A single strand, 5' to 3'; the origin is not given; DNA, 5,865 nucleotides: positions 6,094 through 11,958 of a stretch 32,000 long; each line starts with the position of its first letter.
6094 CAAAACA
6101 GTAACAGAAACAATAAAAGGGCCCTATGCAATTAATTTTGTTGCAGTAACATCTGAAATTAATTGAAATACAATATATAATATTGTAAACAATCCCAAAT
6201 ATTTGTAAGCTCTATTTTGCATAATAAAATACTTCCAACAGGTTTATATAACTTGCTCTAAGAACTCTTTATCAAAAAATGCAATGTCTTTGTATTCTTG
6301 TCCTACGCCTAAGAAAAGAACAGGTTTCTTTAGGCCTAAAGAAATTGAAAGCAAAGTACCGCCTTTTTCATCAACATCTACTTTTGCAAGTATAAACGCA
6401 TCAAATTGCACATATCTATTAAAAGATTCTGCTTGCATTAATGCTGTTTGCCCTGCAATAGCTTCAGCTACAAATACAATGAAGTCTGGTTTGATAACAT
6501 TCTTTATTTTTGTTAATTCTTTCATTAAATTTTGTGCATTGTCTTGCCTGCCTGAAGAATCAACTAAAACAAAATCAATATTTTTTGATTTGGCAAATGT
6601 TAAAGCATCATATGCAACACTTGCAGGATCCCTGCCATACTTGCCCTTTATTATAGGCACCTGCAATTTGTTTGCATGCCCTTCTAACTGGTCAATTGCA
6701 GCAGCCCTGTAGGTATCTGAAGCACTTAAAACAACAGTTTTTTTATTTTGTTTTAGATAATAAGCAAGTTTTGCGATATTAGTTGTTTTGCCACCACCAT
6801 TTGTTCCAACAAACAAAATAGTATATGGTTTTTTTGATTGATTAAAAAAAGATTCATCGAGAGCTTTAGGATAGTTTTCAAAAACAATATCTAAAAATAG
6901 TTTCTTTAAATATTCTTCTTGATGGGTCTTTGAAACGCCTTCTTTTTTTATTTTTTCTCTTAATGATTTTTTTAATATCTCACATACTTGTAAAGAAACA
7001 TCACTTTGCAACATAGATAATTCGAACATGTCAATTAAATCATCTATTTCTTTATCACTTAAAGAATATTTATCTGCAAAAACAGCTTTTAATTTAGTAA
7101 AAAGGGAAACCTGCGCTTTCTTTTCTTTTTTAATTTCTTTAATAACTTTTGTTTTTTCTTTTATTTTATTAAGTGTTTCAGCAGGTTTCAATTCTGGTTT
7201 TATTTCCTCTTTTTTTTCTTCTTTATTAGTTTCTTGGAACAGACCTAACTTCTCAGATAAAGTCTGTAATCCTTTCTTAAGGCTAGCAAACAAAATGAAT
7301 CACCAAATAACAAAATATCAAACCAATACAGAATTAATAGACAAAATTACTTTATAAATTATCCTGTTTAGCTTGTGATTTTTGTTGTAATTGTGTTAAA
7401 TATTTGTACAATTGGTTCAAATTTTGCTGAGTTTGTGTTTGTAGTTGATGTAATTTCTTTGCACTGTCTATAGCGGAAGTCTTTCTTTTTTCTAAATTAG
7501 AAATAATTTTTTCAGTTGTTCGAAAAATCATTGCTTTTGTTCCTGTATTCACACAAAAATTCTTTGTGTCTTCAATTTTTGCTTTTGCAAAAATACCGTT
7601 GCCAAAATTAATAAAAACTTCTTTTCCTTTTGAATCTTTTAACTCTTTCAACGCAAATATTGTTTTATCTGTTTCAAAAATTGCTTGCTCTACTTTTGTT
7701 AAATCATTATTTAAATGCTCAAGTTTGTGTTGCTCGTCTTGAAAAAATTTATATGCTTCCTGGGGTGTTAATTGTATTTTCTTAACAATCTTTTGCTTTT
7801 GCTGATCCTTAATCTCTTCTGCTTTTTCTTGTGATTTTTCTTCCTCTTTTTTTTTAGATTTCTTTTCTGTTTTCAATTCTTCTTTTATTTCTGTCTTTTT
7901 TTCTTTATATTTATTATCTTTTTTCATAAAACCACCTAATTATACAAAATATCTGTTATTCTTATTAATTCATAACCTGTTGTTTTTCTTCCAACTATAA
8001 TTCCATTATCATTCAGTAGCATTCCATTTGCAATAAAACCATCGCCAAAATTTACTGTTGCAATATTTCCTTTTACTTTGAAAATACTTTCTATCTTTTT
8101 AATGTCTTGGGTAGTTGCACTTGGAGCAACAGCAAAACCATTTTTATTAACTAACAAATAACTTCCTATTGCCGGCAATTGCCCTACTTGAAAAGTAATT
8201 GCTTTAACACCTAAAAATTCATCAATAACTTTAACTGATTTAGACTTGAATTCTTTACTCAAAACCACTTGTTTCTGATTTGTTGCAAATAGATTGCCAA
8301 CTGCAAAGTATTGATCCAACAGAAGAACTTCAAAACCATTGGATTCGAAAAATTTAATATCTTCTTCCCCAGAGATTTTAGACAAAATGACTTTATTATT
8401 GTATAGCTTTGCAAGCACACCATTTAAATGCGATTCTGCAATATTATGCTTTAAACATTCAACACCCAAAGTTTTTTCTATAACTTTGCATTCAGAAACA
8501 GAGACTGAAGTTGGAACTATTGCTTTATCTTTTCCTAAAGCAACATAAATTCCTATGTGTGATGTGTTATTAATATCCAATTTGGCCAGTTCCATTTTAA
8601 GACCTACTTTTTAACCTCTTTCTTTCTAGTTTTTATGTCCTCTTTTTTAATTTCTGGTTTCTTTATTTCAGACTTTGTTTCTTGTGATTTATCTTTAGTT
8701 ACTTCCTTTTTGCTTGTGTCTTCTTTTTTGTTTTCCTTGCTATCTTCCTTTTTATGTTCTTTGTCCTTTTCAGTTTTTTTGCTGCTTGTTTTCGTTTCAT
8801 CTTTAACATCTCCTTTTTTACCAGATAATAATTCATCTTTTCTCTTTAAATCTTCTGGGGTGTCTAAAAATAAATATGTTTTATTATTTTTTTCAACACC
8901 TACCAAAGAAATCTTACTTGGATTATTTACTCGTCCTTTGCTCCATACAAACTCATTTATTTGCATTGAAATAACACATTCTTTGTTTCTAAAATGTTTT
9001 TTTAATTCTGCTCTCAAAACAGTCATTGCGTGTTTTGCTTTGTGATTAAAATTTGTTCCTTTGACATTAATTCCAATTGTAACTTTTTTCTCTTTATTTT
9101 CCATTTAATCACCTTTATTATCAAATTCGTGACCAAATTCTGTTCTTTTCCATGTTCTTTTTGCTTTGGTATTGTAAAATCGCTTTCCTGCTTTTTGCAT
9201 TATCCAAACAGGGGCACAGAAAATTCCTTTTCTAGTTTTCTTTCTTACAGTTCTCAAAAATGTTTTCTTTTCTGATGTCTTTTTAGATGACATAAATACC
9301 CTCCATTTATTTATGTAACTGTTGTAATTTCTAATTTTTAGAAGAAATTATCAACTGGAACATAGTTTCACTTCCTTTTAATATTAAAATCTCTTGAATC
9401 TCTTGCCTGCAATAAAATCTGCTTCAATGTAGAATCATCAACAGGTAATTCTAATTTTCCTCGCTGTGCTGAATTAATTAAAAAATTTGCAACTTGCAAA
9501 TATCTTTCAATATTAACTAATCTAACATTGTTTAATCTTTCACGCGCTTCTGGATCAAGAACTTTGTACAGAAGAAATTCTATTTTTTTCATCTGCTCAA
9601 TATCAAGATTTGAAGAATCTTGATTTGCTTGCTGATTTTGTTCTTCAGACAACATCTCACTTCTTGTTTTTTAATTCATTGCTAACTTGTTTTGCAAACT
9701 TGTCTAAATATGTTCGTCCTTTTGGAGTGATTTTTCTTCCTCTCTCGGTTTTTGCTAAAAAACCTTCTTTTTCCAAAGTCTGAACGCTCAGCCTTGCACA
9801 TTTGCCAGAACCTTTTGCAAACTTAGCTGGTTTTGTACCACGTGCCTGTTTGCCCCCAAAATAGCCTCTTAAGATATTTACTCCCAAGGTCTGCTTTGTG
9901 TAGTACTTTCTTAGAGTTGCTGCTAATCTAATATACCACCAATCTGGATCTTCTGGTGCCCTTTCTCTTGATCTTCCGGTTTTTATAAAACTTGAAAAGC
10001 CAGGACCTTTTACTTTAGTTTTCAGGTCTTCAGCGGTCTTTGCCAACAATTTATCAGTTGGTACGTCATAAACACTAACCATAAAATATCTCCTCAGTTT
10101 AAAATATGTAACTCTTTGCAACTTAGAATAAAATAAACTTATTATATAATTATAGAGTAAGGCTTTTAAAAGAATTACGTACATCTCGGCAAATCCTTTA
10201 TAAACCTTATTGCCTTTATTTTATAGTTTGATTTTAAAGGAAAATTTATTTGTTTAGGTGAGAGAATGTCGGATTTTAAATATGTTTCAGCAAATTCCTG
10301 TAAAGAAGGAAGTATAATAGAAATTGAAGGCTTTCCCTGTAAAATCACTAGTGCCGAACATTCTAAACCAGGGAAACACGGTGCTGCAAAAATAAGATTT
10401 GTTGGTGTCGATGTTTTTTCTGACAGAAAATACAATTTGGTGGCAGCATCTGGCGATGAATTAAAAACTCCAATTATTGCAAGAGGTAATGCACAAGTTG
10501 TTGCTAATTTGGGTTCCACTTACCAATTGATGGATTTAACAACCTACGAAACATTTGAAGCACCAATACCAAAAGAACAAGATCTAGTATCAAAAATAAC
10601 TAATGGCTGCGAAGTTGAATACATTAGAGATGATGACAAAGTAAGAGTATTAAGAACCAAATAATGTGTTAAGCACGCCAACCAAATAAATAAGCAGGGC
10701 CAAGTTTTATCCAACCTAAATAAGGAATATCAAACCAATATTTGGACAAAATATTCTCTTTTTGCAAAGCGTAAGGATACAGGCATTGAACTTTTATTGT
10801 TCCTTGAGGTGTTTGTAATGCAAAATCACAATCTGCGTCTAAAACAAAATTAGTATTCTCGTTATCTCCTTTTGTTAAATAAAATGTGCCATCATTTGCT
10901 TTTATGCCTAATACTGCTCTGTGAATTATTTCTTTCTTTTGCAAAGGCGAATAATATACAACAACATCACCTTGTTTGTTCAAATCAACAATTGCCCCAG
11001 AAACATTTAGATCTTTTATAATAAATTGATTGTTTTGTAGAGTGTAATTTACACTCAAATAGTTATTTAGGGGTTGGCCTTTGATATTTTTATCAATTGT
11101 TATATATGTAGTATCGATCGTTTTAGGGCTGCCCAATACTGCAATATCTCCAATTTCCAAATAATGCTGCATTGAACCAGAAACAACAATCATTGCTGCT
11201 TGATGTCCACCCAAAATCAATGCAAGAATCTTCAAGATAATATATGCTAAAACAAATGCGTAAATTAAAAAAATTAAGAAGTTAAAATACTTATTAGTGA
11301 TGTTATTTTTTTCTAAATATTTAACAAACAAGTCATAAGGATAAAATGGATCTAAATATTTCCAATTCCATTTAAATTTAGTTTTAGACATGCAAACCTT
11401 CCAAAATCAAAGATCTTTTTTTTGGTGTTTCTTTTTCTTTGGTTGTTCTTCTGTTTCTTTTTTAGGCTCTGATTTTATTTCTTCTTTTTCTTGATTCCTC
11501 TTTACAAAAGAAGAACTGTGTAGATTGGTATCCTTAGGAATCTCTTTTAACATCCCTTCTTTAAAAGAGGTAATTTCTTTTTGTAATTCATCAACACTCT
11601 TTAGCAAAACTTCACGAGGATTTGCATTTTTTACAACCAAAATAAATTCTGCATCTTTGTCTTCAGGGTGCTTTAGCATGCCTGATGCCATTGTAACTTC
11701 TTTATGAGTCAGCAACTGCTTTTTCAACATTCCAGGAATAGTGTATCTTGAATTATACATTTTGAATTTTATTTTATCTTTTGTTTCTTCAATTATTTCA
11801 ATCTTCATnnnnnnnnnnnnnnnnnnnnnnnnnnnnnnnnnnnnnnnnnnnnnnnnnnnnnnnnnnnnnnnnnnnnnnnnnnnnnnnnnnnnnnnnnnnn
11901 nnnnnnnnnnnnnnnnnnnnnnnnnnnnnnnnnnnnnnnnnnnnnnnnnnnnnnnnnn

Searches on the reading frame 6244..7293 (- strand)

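Call 67: search_protein_families(library=pfam, proteins=[window:6244-7293:-], max_evalue=0.001)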
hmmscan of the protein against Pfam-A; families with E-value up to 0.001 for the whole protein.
window:6244-7293:- (349 aa): 4 families
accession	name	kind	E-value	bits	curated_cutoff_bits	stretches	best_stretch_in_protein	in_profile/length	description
PF00448.28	SRP54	-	6.8e-66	222.1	22.7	1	157-343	2-188/196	SRP54-type protein, GTPase domain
PF02881.24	SRP54_N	-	2.4e-06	28.1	22.4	1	64-124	1-65/75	SRP54-type protein, helical bundle domain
PF02492.25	cobW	-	0.00064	19.8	20.7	1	159-307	3-155/180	CobW/HypB/UreG, nucleotide-binding domain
PF06414.18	Zeta_toxin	-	0.00072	19.5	22.3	0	147-198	7-57/199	Zeta toxin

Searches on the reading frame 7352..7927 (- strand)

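Call 67: search_protein_families(library=pfam, proteins=[window:7352-7927:-], max_evalue=0.001)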
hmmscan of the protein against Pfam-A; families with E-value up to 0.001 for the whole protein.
window:7352-7927:- (191 aa): 1 family
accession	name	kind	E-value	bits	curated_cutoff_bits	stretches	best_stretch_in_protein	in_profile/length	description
PF02996.22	Prefoldin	-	1.1e-15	58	23.2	1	67-183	3-120/120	Prefoldin subunit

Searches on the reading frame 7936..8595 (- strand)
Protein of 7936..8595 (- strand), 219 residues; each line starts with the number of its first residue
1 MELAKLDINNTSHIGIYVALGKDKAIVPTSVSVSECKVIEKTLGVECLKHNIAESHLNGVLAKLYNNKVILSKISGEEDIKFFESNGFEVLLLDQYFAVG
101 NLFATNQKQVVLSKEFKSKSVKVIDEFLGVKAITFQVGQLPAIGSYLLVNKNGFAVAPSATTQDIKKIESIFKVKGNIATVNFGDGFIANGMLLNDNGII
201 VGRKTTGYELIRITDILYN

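Call 67: search_protein_families(library=pfam, proteins=[window:7936-8595:-], max_evalue=0.001)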
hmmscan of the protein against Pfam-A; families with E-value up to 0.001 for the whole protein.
window:7936-8595:- (219 aa): 1 family
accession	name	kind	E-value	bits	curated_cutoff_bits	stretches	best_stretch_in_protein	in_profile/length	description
PF01912.23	eIF-6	-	1.7e-41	142.3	25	1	5-198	1-196/197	eIF-6 family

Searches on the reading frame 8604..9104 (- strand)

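Call 67: search_protein_families(library=pfam, proteins=[window:8604-9104:-], max_evalue=0.001)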
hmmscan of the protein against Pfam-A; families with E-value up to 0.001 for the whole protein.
window:8604-9104:- (166 aa): 1 family
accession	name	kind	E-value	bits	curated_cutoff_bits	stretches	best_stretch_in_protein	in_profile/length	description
PF01198.24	Ribosomal_L31e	-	6.6e-07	29.9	25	1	6-74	7-75/82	Ribosomal protein L31e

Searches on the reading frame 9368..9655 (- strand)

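Call 69: search_protein_families(library=pfam, proteins=[window:9368-9655:-], max_evalue=0.001)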
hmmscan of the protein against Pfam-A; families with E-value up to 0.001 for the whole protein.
window:9368-9655:- (95 aa): 1 family
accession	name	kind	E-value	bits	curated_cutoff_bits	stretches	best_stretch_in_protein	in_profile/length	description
PF01984.25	dsDNA_bind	-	1.7e-17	64.1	26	1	6-92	10-101/106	Double-stranded DNA-binding domain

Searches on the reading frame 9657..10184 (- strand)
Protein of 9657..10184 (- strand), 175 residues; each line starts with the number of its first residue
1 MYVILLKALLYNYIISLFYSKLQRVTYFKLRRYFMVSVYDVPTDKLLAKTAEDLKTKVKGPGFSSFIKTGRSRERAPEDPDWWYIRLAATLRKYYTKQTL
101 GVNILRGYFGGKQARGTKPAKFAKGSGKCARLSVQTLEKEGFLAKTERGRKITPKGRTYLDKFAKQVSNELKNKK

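Call 67: search_protein_families(library=pfam, proteins=[window:9657-10184:-], max_evalue=0.001)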
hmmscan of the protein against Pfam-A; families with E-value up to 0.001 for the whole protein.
window:9657-10184:- (175 aa): 2 families
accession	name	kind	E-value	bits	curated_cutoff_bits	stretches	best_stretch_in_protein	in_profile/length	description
PF01090.25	Ribosomal_S19e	-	5.8e-44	149.6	29.4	1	37-169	1-136/137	Ribosomal protein S19e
PF05491.19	RuvB_C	-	0.00015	22.1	24.7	1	139-160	50-71/72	RuvB C-terminal winged helix domain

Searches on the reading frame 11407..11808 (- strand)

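Call 68: search_protein_families(library=pfam, proteins=[window:11407-11808:-], max_evalue=0.001)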
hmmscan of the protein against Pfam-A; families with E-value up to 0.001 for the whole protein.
window:11407-11808:- (133 aa): 1 family
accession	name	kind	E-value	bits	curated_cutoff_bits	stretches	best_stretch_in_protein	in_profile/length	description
PF13656.11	RNA_pol_L_2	-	7.1e-10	38.9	27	1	13-84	2-74/75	RNA polymerase Rpb3/Rpb11 dimerisation domain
